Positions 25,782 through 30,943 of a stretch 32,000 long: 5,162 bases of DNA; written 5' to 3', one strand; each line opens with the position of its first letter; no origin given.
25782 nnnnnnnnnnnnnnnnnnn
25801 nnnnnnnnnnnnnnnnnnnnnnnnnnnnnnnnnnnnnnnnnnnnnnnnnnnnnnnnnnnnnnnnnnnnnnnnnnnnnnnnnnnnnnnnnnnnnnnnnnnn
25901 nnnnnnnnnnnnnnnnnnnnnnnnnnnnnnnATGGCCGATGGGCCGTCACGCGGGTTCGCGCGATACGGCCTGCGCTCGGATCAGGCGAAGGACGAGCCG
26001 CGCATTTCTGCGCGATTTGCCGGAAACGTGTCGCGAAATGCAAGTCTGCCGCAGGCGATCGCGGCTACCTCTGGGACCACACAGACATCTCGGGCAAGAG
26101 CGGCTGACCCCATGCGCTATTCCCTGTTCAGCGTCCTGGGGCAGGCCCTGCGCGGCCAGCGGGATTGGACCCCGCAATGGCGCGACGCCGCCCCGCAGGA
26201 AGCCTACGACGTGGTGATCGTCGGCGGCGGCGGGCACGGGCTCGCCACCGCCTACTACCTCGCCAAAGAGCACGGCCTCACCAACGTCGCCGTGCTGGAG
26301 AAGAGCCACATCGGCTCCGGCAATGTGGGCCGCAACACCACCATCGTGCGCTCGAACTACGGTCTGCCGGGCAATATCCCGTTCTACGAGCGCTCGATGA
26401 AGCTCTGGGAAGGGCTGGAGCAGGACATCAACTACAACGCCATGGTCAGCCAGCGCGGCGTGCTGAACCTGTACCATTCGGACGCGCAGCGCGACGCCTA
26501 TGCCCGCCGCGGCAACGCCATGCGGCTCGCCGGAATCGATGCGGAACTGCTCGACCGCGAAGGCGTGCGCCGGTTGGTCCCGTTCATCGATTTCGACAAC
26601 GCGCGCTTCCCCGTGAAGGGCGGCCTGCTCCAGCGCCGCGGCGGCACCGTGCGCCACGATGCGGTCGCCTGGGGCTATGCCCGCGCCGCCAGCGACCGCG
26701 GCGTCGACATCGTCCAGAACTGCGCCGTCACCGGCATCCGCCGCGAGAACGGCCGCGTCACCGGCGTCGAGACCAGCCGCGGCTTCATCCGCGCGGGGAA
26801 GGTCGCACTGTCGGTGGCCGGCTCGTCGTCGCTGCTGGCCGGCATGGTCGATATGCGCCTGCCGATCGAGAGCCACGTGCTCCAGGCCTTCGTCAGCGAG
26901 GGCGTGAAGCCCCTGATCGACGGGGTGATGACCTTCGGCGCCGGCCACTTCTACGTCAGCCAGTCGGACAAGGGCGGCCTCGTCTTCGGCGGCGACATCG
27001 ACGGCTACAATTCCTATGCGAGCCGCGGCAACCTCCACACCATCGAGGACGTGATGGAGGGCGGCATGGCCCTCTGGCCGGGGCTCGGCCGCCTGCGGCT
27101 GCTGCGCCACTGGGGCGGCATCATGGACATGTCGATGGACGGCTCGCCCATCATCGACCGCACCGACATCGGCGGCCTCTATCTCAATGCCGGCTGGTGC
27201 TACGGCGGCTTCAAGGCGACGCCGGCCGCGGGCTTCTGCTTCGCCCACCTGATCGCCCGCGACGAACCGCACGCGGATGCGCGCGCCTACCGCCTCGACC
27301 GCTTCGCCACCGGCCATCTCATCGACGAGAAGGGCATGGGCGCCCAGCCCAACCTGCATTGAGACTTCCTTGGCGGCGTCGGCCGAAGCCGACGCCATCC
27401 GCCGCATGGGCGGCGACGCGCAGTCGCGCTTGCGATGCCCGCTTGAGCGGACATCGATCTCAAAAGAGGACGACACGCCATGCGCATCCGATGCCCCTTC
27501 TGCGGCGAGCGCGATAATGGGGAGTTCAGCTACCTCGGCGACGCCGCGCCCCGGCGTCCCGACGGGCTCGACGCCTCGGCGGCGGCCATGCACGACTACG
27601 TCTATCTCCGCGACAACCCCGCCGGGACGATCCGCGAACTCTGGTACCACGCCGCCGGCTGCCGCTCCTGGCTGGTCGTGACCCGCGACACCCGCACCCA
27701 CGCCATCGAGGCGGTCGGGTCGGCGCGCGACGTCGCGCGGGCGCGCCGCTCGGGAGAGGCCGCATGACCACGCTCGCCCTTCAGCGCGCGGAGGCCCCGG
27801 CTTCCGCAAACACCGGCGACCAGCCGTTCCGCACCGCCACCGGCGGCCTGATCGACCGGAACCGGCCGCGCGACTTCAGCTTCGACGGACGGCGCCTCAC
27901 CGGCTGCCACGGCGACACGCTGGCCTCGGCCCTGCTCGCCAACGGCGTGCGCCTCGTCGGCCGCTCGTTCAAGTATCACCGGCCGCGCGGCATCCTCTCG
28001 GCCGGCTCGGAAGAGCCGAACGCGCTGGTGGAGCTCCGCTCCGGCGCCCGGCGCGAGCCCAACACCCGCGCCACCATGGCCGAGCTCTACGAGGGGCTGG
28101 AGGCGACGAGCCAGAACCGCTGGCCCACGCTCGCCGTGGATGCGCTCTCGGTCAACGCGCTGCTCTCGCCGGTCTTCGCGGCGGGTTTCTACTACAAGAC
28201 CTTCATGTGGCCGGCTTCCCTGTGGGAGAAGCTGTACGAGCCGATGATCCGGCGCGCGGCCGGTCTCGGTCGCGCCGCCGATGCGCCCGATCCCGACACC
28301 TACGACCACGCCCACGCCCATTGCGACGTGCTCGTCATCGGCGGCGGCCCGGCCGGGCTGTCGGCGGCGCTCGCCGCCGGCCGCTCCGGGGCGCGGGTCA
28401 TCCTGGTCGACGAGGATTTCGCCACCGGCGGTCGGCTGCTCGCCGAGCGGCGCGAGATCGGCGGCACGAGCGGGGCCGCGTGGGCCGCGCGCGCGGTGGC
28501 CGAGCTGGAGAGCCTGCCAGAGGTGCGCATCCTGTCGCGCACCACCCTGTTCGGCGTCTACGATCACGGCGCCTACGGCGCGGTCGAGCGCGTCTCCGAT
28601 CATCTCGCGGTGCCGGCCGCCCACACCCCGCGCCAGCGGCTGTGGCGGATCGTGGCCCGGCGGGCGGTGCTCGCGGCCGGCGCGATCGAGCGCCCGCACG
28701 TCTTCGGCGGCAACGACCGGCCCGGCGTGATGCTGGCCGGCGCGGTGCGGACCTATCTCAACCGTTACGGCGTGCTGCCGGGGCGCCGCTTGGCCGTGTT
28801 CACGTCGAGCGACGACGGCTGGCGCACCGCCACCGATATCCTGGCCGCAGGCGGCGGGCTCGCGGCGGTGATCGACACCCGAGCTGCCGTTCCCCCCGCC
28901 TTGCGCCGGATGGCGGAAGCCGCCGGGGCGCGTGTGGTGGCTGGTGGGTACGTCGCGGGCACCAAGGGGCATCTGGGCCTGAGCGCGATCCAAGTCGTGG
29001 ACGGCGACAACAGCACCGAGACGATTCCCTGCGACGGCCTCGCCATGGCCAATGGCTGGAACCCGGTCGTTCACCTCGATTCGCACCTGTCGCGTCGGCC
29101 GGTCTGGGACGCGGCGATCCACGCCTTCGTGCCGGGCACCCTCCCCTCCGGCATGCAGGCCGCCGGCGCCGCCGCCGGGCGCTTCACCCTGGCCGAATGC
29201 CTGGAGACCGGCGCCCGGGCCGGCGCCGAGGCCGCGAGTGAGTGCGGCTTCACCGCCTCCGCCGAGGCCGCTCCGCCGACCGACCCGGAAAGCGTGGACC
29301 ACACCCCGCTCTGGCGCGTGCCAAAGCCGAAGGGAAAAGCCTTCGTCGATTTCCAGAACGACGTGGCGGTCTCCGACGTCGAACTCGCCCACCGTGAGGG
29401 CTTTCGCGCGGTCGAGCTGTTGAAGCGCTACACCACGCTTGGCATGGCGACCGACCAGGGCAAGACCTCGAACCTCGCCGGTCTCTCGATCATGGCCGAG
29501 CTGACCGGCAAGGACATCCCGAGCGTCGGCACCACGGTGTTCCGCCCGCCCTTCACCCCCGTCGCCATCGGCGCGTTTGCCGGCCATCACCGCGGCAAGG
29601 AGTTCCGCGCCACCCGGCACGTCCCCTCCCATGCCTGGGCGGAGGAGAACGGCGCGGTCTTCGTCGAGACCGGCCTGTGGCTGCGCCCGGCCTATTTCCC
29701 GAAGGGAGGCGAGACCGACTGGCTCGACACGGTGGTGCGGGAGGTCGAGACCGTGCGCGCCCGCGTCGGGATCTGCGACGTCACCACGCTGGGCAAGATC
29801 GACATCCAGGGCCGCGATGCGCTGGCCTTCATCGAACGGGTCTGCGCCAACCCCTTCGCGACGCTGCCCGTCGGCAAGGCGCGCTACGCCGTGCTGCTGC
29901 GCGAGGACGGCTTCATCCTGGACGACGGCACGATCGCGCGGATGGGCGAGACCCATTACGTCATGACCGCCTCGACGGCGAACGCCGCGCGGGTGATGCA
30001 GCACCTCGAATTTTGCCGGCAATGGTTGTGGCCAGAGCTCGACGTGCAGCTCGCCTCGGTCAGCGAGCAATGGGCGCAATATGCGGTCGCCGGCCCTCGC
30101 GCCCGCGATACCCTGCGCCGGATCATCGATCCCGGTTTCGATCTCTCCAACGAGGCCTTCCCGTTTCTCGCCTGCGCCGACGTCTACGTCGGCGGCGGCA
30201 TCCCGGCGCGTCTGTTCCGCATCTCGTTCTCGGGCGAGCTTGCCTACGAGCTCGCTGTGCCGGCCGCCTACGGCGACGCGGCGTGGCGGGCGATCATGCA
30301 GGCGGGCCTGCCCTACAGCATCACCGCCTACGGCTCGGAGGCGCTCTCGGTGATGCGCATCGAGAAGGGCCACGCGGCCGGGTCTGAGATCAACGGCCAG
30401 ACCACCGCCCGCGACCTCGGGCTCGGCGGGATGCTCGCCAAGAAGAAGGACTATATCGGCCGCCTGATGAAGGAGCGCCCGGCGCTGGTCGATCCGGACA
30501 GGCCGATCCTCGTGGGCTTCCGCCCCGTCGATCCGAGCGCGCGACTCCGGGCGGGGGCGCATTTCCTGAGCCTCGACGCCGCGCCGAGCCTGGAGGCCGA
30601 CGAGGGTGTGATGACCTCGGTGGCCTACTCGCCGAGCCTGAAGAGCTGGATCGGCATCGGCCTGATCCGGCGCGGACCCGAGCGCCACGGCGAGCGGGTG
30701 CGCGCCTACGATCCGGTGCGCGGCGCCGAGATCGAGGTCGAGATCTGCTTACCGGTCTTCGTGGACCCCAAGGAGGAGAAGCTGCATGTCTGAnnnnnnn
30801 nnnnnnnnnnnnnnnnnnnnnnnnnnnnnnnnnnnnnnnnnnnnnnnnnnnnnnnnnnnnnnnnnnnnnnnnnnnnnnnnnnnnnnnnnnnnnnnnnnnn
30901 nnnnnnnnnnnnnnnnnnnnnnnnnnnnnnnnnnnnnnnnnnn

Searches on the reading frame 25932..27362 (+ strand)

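Call 7: search_protein_families(library=pfam, proteins=[window:25932-27362:+], max_evalue=0.001)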
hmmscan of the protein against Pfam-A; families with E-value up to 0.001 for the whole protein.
window:25932-27362:+ (476 aa): 8 families
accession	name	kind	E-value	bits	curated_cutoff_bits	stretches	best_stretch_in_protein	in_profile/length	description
PF01266.30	DAO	-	1.6e-68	232.2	27.9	1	93-439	1-352/353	FAD dependent oxidoreductase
PF04820.20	Trp_halogenase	-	5.2e-07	29.3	21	1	93-136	1-46/458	Tryptophan halogenase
PF00890.30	FAD_binding_2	-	2.6e-06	27.3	20.4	1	93-282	1-181/414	FAD binding domain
PF01946.23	Thi4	-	5.7e-06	26.2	26.2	1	92-130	18-56/235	Thi4 family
PF13450.12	NAD_binding_8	-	3.5e-05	24.4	21.9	1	96-135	1-38/68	NAD(P)-binding Rossmann-like domain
PF13738.12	Pyr_redox_3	-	3.7e-05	23.6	30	0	95-128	1-33/305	Pyridine nucleotide-disulphide oxidoreductase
PF13454.12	NAD_binding_9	-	0.0003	21.2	21.8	1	95-206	1-123/155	FAD-NAD(P)-binding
PF07992.20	Pyr_redox_2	-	0.00058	19.8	26.1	0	92-130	1-39/291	Pyridine nucleotide-disulphide oxidoreductase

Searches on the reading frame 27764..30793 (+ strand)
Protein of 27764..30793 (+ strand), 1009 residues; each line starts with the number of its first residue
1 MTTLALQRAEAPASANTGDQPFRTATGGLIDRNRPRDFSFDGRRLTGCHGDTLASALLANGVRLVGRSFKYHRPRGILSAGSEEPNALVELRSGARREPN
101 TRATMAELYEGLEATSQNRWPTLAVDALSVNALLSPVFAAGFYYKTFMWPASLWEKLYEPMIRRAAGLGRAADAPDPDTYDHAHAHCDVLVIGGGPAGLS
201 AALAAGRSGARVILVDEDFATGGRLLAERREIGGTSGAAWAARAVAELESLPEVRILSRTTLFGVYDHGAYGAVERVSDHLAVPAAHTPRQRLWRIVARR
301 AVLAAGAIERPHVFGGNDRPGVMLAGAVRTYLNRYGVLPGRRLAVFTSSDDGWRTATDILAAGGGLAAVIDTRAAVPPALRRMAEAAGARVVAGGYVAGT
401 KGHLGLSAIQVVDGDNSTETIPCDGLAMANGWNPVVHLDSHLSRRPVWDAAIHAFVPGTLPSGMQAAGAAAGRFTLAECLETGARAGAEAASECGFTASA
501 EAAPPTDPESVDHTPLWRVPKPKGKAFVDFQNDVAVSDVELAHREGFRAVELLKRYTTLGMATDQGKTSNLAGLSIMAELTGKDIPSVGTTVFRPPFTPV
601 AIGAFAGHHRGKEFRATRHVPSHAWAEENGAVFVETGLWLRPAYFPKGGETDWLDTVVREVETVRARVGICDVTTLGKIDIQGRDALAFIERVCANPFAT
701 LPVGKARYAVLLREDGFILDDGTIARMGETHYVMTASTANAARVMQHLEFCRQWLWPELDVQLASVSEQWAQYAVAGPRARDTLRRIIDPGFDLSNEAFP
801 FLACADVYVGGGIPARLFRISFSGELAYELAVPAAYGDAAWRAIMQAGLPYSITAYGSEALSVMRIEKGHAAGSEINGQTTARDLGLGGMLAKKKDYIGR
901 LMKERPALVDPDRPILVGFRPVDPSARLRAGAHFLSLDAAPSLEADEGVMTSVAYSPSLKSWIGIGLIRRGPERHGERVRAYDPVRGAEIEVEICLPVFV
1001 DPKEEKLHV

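Call 7: search_protein_families(library=pfam, proteins=[window:27764-30793:+], max_evalue=0.001)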
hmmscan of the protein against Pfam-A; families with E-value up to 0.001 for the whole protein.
window:27764-30793:+ (1009 aa): 12 families
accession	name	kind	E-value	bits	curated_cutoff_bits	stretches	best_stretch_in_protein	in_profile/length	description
PF01571.26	GCV_T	-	2.4e-62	210.9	25.6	1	623-888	2-253/255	Aminomethyltransferase folate-binding domain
PF17806.6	SO_alpha_A3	-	5.5e-32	110.4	23.1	1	523-607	1-86/87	Sarcosine oxidase A3 domain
PF13510.11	Fer2_4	-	9.2e-25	87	22.8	1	37-118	5-81/82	2Fe-2S iron-sulfur cluster binding domain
PF08669.17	GCV_T_C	-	1.2e-08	35.2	25.9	1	916-1001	3-80/80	Glycine cleavage T-protein C-terminal barrel domain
PF12831.13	FAD_oxidored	-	1.7e-08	34.6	27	1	188-225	1-38/416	FAD dependent oxidoreductase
PF07992.20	Pyr_redox_2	-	2.4e-07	30.9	26.1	1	188-322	2-119/291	Pyridine nucleotide-disulphide oxidoreductase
PF00890.30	FAD_binding_2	-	3.8e-07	30.1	20.4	1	188-224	1-37/414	FAD binding domain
PF03486.20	HI0933_like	-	1.3e-05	25.2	50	1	188-225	2-39/244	HI0933-like protein Rossmann domain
PF01134.28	GIDA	-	1.7e-05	24.5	22.1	1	188-223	1-36/391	Glucose inhibited division protein A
PF13450.12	NAD_binding_8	-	0.00011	22.9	21.9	1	191-233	1-41/68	NAD(P)-binding Rossmann-like domain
PF01494.25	FAD_binding_3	-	0.00012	21.9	22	1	187-217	2-32/349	FAD binding domain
PF01946.23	Thi4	-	0.00023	20.9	26.2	1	184-223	15-55/235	Thi4 family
